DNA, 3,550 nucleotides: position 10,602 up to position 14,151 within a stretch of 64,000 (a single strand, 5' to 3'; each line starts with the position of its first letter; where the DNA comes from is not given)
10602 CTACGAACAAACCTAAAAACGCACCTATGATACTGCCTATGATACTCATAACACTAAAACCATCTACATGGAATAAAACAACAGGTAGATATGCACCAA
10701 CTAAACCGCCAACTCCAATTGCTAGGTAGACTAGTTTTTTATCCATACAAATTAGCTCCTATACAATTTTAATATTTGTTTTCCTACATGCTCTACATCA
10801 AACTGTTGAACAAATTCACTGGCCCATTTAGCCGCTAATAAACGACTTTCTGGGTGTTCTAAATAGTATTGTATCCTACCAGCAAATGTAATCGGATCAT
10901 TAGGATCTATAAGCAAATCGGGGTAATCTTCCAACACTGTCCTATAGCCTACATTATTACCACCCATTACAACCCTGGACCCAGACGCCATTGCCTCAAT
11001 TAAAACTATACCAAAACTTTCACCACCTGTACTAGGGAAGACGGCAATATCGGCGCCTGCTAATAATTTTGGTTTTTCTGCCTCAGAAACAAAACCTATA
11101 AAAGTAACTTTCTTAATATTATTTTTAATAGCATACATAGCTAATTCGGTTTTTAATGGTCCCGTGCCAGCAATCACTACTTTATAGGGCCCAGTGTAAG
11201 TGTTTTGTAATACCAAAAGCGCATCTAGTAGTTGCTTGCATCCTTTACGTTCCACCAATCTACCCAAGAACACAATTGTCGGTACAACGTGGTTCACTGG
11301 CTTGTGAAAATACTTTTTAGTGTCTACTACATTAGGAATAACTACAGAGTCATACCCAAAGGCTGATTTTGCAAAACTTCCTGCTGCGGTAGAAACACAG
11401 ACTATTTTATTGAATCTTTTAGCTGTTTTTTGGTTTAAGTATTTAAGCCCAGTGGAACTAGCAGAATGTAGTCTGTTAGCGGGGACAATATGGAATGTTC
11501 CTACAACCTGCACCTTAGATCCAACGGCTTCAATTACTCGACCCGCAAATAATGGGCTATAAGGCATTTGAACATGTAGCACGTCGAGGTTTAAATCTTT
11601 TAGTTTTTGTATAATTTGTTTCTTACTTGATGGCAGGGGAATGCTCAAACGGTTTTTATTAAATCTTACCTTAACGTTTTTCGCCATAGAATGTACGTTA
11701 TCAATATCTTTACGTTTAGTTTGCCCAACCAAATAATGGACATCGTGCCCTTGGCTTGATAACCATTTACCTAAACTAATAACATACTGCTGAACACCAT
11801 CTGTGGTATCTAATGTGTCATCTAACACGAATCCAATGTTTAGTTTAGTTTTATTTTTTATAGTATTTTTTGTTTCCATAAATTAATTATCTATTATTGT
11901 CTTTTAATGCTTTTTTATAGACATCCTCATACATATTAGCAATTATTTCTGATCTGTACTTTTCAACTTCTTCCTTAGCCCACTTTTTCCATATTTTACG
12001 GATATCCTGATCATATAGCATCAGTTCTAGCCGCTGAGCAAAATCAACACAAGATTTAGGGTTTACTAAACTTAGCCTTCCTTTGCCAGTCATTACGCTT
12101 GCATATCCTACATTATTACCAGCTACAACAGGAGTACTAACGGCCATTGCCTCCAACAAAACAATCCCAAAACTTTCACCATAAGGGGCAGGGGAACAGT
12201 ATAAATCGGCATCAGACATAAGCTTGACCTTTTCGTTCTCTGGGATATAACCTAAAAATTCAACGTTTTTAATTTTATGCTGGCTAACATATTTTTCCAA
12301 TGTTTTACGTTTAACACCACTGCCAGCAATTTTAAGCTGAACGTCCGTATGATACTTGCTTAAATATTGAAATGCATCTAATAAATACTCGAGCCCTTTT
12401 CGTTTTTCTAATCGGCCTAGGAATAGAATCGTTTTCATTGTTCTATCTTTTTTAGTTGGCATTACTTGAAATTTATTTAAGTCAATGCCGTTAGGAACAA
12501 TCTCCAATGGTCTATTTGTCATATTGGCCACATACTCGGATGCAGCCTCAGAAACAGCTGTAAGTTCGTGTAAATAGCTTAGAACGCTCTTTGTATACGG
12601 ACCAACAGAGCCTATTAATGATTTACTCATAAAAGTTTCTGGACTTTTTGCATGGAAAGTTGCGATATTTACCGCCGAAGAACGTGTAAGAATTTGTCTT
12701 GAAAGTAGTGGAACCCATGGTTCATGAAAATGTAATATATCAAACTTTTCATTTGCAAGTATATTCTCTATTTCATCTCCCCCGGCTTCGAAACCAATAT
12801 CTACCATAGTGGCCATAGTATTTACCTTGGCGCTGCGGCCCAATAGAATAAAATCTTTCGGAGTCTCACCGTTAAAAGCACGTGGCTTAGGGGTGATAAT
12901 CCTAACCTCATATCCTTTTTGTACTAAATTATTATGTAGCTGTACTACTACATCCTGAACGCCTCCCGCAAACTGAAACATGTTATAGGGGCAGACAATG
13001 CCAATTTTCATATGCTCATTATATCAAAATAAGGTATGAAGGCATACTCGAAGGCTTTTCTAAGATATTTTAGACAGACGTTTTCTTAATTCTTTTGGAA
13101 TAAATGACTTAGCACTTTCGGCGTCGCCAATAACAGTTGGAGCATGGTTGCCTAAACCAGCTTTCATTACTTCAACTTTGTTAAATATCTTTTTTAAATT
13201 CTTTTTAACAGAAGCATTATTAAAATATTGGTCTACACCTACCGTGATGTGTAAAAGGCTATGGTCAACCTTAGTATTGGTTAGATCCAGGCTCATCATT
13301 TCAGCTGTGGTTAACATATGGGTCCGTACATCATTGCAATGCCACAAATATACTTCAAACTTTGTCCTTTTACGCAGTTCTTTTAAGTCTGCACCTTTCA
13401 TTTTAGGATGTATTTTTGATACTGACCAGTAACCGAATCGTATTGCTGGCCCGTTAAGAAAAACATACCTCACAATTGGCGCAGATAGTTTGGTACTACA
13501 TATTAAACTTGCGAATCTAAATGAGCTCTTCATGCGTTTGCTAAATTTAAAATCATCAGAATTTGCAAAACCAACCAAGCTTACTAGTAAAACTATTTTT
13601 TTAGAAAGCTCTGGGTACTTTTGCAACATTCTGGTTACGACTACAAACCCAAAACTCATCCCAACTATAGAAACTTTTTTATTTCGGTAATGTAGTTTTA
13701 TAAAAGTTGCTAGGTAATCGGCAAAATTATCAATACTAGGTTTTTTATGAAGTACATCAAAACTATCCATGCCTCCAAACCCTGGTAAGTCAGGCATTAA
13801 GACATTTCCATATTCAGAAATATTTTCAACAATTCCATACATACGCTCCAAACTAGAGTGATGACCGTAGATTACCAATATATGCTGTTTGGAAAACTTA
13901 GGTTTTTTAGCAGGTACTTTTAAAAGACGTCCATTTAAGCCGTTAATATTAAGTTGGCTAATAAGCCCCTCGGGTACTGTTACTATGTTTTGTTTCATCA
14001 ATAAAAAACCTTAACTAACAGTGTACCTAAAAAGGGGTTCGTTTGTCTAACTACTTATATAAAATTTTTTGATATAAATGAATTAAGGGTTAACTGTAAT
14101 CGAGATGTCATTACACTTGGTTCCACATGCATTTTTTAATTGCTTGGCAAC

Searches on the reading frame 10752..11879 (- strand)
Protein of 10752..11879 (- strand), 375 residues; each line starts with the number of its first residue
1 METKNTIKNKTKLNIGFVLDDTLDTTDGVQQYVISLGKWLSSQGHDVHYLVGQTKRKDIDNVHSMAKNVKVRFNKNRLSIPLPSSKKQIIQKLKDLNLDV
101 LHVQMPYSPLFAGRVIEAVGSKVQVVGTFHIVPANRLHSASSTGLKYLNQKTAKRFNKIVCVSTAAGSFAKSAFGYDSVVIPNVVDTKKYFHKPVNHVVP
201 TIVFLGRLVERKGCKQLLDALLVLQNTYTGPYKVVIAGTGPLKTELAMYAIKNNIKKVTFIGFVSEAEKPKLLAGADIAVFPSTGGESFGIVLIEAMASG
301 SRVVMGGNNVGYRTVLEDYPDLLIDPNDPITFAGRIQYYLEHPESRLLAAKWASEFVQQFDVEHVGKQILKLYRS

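Call 36: search_protein_families(library=pfam, proteins=[window:10752-11879:-], max_evalue=0.00001)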
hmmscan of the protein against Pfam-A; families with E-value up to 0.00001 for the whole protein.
window:10752-11879:- (375 aa): 5 families
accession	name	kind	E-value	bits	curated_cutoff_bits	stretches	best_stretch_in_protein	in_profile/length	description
PF00534.26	Glycos_transf_1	-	8.2e-29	100.8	26.4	1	198-346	14-162/172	Glycosyl transferases group 1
PF13692.12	Glyco_trans_1_4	-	2.5e-25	89.8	27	1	200-341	2-141/142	Glycosyl transferases group 1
PF13439.12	Glyco_transf_4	-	9.2e-21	75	28.5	1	27-188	2-169/170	Glycosyltransferase Family 4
PF13579.12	Glyco_trans_4_4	-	7.5e-06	26.8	29.7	0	28-182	2-156/158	Glycosyl transferase 4-like domain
PF13524.12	Glyco_trans_1_2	-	8.7e-06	26.2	25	0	233-370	16-143/144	Glycosyl transferase-like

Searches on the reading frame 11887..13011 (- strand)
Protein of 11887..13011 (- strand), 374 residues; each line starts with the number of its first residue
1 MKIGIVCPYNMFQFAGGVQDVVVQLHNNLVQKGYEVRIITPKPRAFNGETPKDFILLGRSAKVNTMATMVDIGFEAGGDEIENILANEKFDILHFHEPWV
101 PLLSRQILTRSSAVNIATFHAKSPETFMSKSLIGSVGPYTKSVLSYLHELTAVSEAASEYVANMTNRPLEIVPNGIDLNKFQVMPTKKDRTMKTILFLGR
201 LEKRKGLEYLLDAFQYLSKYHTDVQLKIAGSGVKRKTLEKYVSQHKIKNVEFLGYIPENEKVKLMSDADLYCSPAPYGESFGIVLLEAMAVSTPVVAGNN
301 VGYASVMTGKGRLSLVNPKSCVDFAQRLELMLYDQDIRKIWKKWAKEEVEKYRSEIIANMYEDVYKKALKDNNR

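Call 37: search_protein_families(library=pfam, proteins=[window:11887-13011:-], max_evalue=0.00001)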
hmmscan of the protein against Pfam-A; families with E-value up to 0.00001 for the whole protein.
window:11887-13011:- (374 aa): 4 families
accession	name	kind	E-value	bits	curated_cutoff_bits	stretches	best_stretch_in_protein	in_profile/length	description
PF00534.26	Glycos_transf_1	-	1.5e-36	125.9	26.4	1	187-347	10-171/172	Glycosyl transferases group 1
PF13692.12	Glyco_trans_1_4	-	7.4e-28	98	27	1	193-332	2-140/142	Glycosyl transferases group 1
PF13439.12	Glyco_transf_4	-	3.2e-16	60.3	28.5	1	16-179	2-169/170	Glycosyltransferase Family 4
PF20706.3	GT4-conflict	-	4.6e-09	36.2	26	1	165-317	171-329/385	Family 4 Glycosyltransferase in conflict systems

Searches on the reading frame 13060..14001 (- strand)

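Call 37: search_protein_families(library=pfam, proteins=[window:13060-14001:-], max_evalue=0.00001)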
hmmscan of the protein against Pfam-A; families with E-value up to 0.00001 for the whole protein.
window:13060-14001:- (313 aa): 1 family
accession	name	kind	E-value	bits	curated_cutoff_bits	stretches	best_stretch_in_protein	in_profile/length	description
PF00561.26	Abhydrolase_1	-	6.5e-08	33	25.8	1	40-147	2-103/245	alpha/beta hydrolase fold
